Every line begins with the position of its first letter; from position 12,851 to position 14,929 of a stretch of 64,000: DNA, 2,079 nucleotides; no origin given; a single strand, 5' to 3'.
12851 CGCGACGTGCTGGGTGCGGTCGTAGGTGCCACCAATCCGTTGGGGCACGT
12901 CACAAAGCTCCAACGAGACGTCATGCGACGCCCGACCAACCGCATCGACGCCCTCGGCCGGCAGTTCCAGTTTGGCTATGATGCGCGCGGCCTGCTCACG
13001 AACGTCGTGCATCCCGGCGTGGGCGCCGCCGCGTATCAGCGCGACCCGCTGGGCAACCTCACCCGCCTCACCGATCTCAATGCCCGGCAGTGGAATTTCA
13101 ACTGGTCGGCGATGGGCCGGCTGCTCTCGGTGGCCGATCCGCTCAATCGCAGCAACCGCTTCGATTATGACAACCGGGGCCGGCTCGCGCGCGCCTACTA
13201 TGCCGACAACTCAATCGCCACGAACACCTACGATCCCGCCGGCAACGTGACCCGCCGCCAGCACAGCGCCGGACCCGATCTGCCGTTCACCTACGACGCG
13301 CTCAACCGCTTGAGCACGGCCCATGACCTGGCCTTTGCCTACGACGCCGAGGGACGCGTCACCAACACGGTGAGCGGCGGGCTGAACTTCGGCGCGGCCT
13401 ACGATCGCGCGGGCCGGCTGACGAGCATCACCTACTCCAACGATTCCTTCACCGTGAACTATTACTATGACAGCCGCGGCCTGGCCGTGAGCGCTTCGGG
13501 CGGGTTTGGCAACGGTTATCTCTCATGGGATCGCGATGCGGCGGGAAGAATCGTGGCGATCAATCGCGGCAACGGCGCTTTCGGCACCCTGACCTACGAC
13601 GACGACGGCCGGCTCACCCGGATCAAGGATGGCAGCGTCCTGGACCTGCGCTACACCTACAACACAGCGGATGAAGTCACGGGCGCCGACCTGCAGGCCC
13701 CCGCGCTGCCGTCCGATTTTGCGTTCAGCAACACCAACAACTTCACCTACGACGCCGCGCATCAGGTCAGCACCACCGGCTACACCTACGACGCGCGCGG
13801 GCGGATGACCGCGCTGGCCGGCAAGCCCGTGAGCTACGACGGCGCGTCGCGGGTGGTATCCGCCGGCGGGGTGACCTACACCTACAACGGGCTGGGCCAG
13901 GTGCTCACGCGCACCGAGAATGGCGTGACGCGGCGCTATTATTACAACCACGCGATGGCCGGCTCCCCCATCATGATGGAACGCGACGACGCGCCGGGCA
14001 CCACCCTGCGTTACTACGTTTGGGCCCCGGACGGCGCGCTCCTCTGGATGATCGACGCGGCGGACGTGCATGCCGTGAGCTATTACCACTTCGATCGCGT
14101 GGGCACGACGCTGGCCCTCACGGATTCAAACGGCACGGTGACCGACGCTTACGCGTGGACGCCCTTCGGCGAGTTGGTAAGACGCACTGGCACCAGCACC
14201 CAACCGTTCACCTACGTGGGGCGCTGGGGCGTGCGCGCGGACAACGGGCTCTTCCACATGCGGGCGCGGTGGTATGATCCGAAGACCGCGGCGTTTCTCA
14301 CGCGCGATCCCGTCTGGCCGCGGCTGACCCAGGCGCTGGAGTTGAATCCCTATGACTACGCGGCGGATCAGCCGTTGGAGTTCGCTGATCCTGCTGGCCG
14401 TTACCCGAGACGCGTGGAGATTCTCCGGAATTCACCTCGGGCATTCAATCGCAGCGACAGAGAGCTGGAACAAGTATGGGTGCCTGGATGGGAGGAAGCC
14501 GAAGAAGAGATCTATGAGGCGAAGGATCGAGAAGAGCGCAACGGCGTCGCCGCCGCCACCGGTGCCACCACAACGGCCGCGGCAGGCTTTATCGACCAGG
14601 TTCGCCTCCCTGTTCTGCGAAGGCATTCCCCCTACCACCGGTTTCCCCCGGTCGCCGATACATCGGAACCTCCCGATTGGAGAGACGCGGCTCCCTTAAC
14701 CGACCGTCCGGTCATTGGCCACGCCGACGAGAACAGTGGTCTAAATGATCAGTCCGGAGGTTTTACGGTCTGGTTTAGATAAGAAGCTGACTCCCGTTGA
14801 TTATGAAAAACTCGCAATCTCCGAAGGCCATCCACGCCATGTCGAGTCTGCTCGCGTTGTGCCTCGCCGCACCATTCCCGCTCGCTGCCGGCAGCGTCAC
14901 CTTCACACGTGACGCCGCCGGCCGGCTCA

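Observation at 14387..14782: Unassignable 127-aa tail after the RHS DPAG site, with no cytoplasmic immunity gene next to it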

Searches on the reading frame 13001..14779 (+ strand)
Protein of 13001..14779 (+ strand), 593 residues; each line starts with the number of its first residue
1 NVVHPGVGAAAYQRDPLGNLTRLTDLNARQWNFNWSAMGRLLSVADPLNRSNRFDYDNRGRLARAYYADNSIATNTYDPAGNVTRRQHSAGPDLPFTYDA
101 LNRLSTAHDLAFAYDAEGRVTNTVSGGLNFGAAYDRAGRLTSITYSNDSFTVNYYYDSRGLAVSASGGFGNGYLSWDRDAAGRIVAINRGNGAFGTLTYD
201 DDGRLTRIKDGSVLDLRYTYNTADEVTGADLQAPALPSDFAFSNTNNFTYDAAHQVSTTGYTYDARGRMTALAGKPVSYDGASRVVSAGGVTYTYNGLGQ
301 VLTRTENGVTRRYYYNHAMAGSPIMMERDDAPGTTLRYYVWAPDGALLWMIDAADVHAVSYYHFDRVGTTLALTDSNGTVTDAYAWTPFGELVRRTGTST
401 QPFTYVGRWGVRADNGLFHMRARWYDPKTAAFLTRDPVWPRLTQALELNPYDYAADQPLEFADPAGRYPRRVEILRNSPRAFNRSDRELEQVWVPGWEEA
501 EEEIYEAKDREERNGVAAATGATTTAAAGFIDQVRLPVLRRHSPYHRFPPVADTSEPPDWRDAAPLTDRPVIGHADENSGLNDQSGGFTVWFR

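Call 10: search_protein_families(library=ncbifam, proteins=[window:13001-14779:+], max_evalue=1)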
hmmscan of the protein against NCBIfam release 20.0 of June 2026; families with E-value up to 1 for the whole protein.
window:13001-14779:+ (593 aa): 3 families
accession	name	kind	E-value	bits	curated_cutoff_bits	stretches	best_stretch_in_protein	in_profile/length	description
NF041261.1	RHS_core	equivalog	4.8e-20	71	2000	3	23-160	529-670/1261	RHS element core protein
TIGR01643.1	YD_repeat_2x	repeat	3.3e-17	62.2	15.8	4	15-54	2-41/42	YD repeat-containing protein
TIGR03696.1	Rhs_assc_core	domain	9.1e-14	51.7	32.5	1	387-466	2-75/76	RHS repeat-associated core domain-containing protein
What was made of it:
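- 14159..14398 (+): Rhs-associated core domain (residues 3768-3847) ending in DPAG (14387-14398). The aspartyl-protease motif is a variant, DPVW-X23-DPAG. Call 10 (TIGR03696, 51.7 bits, cutoff 32.5).
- On Rhs/YD polymorphic toxin: TIGR03696 at 51.7 bits, above the 32.5 cutoff, ending at DPAG (call 10).
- Checked: TIGR03696 (Rhs_assc_core, 51.7 bits against a cutoff of 32.5) ends at residue 3847, which is the G of DPAG (call 10).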

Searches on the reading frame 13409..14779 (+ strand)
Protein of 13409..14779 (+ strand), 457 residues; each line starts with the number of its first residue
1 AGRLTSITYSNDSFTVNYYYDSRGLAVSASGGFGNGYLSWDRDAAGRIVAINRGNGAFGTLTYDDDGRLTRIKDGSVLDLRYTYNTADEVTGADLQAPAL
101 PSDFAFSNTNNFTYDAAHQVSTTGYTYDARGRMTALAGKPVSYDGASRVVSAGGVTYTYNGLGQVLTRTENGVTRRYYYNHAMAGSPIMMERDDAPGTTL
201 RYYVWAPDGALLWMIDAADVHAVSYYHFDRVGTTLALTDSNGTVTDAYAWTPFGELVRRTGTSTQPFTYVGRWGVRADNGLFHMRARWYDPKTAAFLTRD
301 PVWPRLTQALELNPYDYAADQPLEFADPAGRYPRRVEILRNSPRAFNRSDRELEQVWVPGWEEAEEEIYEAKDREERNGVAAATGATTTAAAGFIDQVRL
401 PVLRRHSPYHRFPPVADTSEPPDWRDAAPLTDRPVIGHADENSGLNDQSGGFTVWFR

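Call 19: find_homologous_proteins(query=window:13409-14779:+, max_evalue=1e-10)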
Query window:13409-14779:+ (457 aa): 62 proteins with E <= 1e-10 among 8000 candidates.
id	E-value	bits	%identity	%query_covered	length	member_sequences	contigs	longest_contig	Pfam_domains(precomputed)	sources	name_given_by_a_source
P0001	4.9e-126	439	93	45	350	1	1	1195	PF25023.2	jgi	jgi:RHS repeat-associated protein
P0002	4.3e-103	364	46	91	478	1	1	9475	PF05593.20,PF25023.2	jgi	jgi:RHS repeat-associated protein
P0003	1.4e-98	349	50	72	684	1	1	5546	PF05593.20,PF25023.2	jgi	jgi:RHS repeat-associated protein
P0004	3.2e-98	348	47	75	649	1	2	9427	PF05593.20,PF25023.2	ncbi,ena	-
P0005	2.5e-97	345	48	72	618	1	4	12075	PF05593.20,PF25023.2,PF03527.21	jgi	-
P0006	3.4e-97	344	50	72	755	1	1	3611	PF05593.20,PF25023.2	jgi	jgi:RHS repeat-associated protein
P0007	3.5e-97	344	51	72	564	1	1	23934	PF05593.20,PF25023.2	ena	-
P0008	4.7e-93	331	47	75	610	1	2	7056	PF05593.20,PF25023.2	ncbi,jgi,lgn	-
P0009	1.7e-89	319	44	79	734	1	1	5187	PF05593.20,PF25023.2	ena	-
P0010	2.3e-86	309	46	72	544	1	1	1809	PF05593.20,PF25023.2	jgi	-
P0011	1.5e-84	303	44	72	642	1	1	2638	PF05593.20,PF25023.2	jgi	jgi:RHS repeat-associated protein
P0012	8.0e-84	300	46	60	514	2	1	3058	PF05593.20,PF25023.2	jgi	jgi:RHS repeat-associated protein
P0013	4.0e-83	298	47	72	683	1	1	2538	PF15283.13,PF05593.20,PF25023.2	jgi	jgi:RHS repeat-associated protein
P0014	8.1e-82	294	46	72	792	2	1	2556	PF05593.20,PF25023.2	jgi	-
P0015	1.7e-76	276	42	77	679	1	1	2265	PF05593.20,PF25023.2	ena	-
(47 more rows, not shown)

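Call 21: find_encoding_contigs(protein=P0001, flank=10000)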
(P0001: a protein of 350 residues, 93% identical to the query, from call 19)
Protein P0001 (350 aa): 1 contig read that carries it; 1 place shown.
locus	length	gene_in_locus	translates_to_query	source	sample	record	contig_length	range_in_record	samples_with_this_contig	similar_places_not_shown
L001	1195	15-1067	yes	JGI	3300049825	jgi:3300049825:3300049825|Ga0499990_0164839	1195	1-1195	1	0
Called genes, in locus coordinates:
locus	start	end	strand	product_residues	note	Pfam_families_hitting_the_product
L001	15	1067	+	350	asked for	PF25023:TEN_YD-shell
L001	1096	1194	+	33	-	?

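Call 22: find_encoding_contigs(protein=P0002, flank=10000)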
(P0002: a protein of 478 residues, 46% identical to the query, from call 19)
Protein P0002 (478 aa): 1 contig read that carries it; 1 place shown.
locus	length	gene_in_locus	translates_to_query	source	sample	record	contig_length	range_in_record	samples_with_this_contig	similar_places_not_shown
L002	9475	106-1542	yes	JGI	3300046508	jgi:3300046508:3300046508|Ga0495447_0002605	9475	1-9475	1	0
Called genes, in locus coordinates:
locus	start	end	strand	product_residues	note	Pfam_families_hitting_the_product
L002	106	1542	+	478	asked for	PF25023:TEN_YD-shell, PF05593:RHS_repeat, PF25023:TEN_YD-shell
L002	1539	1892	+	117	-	-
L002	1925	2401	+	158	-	PF05593:RHS_repeat (faint)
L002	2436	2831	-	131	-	PF25596:CPSase_L_D1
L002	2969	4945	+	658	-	PF00005:ABC_tran, PF02463:SMC_N (faint), PF13555:AAA_29 (faint), PF01926:MMR_HSR1 (faint), PF12848:ABC_tran_Xtn, PF00005:ABC_tran, PF13304:AAA_21 (weak), PF16326:ABC_tran_CTD, +3 more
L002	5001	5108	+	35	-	-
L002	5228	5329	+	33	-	-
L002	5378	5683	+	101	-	PF03992:ABM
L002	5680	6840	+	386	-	PF00465:Fe-ADH, PF13685:Fe-ADH_2, PF25137:ADH_Fe_C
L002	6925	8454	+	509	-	PF09913:DUF2142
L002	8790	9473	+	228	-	?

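Call 25: find_encoding_contigs(protein=P0007, flank=6000, max_places=2)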
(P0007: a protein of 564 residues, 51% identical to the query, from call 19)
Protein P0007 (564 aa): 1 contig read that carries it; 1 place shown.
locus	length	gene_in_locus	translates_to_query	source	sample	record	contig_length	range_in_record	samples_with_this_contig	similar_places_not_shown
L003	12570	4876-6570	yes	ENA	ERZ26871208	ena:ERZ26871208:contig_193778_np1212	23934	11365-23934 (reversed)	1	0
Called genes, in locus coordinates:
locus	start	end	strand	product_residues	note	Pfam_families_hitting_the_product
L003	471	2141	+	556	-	-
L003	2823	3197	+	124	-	-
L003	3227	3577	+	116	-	-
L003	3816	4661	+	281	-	-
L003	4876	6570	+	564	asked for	PF05593:RHS_repeat (weak), PF25023:TEN_YD-shell, PF05593:RHS_repeat, PF25023:TEN_YD-shell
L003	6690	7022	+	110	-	PF05593:RHS_repeat (weak)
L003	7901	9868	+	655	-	PF13306:LRR_5, PF12799:LRR_4 (faint), PF13855:LRR_8 (faint), PF13306:LRR_5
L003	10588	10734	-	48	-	-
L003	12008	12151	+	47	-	-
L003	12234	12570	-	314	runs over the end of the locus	PF08843:AbiEii, PF02321:OEP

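Call 26: find_encoding_contigs(protein=P0005, flank=6000, max_places=2)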
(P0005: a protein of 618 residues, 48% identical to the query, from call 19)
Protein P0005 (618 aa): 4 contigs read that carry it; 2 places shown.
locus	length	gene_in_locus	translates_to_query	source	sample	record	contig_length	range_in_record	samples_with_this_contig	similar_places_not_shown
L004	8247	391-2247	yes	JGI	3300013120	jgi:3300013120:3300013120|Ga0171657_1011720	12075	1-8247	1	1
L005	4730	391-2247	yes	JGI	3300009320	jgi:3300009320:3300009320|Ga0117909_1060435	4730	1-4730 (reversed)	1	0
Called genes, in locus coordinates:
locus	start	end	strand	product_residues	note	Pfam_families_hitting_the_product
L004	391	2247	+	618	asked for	PF05593:RHS_repeat (faint), PF25023:TEN_YD-shell, PF03527:RHS (faint)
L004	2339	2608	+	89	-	PF05593:RHS_repeat (faint)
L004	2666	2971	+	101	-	-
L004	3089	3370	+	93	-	-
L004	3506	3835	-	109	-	PF00486:Trans_reg_C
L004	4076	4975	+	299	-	PF00561:Abhydrolase_1, PF12146:Hydrolase_4, PF12697:Abhydrolase_6, PF20408:Abhydrolase_11 (weak)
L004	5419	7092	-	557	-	-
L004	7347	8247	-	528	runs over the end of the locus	PF00872:Transposase_mut (faint), PF01610:DDE_Tnp_ISL3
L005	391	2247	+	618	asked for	PF05593:RHS_repeat (faint), PF25023:TEN_YD-shell, PF03527:RHS (faint)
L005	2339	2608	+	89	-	PF05593:RHS_repeat (faint)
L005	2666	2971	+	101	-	-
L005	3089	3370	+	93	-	-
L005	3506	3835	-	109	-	PF00486:Trans_reg_C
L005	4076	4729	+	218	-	?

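Call 27: find_encoding_contigs(protein=P0004, flank=6000, max_places=2)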
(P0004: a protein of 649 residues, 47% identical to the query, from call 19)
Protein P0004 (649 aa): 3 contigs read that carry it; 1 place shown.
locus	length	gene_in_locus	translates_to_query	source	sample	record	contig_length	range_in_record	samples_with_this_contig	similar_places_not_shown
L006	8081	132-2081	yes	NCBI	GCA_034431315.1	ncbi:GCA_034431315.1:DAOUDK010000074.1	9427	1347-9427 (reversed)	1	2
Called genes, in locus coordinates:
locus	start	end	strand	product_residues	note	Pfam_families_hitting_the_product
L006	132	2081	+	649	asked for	PF05593:RHS_repeat (weak), PF25023:TEN_YD-shell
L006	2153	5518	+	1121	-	PF25778:DUF7948, PF06739:SBBP (weak), PF20674:SpaA_3 (faint), PF19403:SpaA_2 (faint), PF24514:SpaA_4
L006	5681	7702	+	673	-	PF00270:DEAD (faint), PF04851:ResIII, PF17757:UvrB_inter, PF27431:UvrB_3rd, PF00271:Helicase_C, PF12344:UvrB, PF02151:UVR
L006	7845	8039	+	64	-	-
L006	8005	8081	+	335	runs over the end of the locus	PF04055:Radical_SAM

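Call 31: search_protein_families(library=pfam, proteins=[L002:1539-1889:+, L002:1925-2398:+], max_evalue=0.1)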
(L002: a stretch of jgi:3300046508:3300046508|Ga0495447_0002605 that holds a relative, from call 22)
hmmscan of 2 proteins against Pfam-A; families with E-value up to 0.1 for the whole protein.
L002:1539-1889:+ (117 aa): 2 families
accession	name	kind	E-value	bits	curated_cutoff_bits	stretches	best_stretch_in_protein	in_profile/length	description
PF06303.17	MatP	-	0.022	15.7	27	1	41-77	46-82/84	MatP N-terminal domain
PF17728.7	BsuBI_PstI_RE_N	-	0.096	13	27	0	23-59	98-132/140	BsuBI/PstI restriction endonuclease HTH domain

L002:1925-2398:+ (158 aa): 1 family
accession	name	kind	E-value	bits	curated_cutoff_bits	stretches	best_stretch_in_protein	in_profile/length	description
PF05593.20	RHS_repeat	-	9.6e-08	32.7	22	2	50-70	17-37/38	RHS Repeat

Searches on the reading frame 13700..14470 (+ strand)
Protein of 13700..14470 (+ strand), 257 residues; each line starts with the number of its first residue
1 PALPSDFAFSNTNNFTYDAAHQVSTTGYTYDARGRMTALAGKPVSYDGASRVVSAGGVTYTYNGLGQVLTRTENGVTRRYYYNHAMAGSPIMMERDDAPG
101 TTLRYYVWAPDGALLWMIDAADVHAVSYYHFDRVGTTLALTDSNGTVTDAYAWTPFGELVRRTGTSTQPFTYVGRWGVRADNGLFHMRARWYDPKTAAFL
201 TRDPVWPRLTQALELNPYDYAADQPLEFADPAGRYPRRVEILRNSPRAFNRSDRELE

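Call 42: find_related_loci(query=A1, collection=genome_contigs, flank=5000)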
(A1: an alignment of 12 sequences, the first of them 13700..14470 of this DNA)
Query A1 (257 aa) in genome_contigs; peptide patterns used: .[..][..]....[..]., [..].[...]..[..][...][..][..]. (x = any residue, [..] = any of these).
233 stretches matched a pattern; 230 encode a relative of the query (tblastn E <= 1e-3); the best 80 are kept; 79 distinct loci.
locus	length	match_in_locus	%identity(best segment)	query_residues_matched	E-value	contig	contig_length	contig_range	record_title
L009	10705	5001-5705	56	1-233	1e-83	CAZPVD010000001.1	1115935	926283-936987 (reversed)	MAG TPA_asm: uncultured Verrucomicrobiota bacterium isolate binchicken_co185_72 genome assembly, contig: NODE_1_length_1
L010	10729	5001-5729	53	1-240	1e-82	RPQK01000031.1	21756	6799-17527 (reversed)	MAG: Acidobacteria bacterium isolate metabat2.299 metabat2.299_Contig_420681, whole genome shotgun sequence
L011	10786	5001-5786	51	1-257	1e-82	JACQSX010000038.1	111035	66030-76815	MAG: Acidobacteria bacterium isolate NC_groundwater_1396_Ag_S-0.65um_54_125 S_p65_S5_coassembly_k141_3849939, whole geno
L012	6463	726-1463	52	1-247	2e-82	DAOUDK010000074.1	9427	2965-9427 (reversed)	MAG TPA_asm: Anaerolineae bacterium isolate M42_99 k117_2114885, whole genome shotgun sequence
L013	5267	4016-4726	54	1-234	8e-82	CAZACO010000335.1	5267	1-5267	MAG TPA_asm: uncultured Desulfobacteraceae bacterium isolate binchicken_co129_686 genome assembly, contig: NODE_55813_le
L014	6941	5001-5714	53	1-235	4e-81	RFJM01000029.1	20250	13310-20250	MAG: Caldilineae bacterium isolate J102 k99_54808, whole genome shotgun sequence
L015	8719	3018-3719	52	1-235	2e-80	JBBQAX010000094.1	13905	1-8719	MAG: Verrucomicrobiota bacterium isolate Co_metawrap_1426 Cmw_1426_k141_6607520_length_13905_cov_9.0000, whole genome sh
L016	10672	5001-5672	56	12-233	7e-80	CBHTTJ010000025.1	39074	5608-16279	MAG TPA_asm: uncultured bacterium isolate ERR14722427_binner23_Refined_58 genome assembly, contig: ERZ27336822.437, whol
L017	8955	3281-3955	56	10-233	5e-79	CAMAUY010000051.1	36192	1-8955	MAG: Akkermansia muciniphila isolate AH-24oct19-145 genome assembly, contig: AH-24oct19-C2349, whole genome shotgun sequ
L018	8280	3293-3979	55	10-237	3e-78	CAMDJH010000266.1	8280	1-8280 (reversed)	MAG: Akkermansia muciniphila isolate ZH-13nov19-140 genome assembly, contig: ZH-13nov19-C15907, whole genome shotgun seq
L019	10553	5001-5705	52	1-233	9e-78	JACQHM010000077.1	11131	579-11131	MAG: Candidatus Methylomirabilota bacterium isolate NC_groundwater_1099_Ag_S2p5_61_69 S_2p5_S6_coassembly_k141_1400596,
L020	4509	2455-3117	56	15-233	3e-77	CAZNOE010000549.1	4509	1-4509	MAG TPA_asm: uncultured Bifidobacteriaceae bacterium isolate SRP119689_co1_68 genome assembly, contig: NODE_32979_length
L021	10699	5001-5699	53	1-233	9e-77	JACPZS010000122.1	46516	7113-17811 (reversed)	MAG: Verrucomicrobia bacterium isolate NC_groundwater_895_Pr1_S2p5_58_19 Montesol18_S2p5_coassembly_scaffold_626862, who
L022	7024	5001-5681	52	8-234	1e-76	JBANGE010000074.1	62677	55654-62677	MAG: Verrucomicrobiota bacterium isolate altamaha_2019_sw_WHONDRS-S19S_0010_B_bin.165 scaffold_655361, whole genome shot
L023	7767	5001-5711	48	1-236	1e-76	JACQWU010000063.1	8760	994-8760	MAG: Candidatus Desantisbacteria bacterium isolate NC_groundwater_1497_Pr4_B-0.1um_33_3 SR1-18-B1_scaffold_76411, whole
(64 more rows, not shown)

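Call 88: search_protein_families(library=pfam, alignment_id=A6, max_evalue=0.001)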
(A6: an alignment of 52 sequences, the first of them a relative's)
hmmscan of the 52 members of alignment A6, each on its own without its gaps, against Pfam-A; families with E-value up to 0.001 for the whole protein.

A. member 1, L010:2190-3539:+ (450 aa): 1 family
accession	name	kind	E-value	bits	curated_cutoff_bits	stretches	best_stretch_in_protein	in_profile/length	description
PF05593.20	RHS_repeat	-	2.2e-11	44.3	22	0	388-411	4-27/38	RHS Repeat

B. families by the number of members that match (of 52 scanned): 11 families
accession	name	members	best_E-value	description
PF05593.20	RHS_repeat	41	6.9e-25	RHS Repeat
PF20148.4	DUF6531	28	4.3e-16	Domain of unknown function (DUF6531)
PF01841.26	Transglut_core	4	3e-11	Transglutaminase-like superfamily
PF24517.2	CBM96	2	2.6e-18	Carbohydrate-binding module family 96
PF25549.1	DUF7927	2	2.5e-06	Domain of unknown function (DUF7927)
PF07603.17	Lcl_C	1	1.1e-28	Lcl C-terminal domain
PF17210.9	SdrD_B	1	2.9e-25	SdrD B-like domain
PF13229.12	Beta_helix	1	1.2e-17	Right handed beta helix region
PF05048.19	NosD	1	1.2e-12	Periplasmic copper-binding protein (NosD)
PF18884.5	TSP3_bac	1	3.5e-11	Bacterial TSP3 repeat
PF22544.2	HYDIN_VesB_CFA65-like_Ig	1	0.00028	HYDIN/CFA65/VesB-like, Ig-like domain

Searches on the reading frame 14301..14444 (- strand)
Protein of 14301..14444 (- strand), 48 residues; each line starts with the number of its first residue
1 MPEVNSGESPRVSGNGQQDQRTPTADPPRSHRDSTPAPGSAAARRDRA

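Call 83: search_protein_families(library=pfam, proteins=[window:14301-14444:-], max_evalue=0.1)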
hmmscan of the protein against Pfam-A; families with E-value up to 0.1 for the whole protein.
window:14301-14444:- (48 aa): 0 families

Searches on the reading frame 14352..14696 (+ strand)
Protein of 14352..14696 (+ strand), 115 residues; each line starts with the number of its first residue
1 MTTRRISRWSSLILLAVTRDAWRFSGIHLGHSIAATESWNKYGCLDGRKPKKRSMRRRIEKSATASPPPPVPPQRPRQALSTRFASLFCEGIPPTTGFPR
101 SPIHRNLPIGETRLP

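Call 6: search_protein_families(library=pfam, proteins=[window:14352-14696:+], max_evalue=0.1)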
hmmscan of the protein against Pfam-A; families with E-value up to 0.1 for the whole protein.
window:14352-14696:+ (115 aa): 0 families
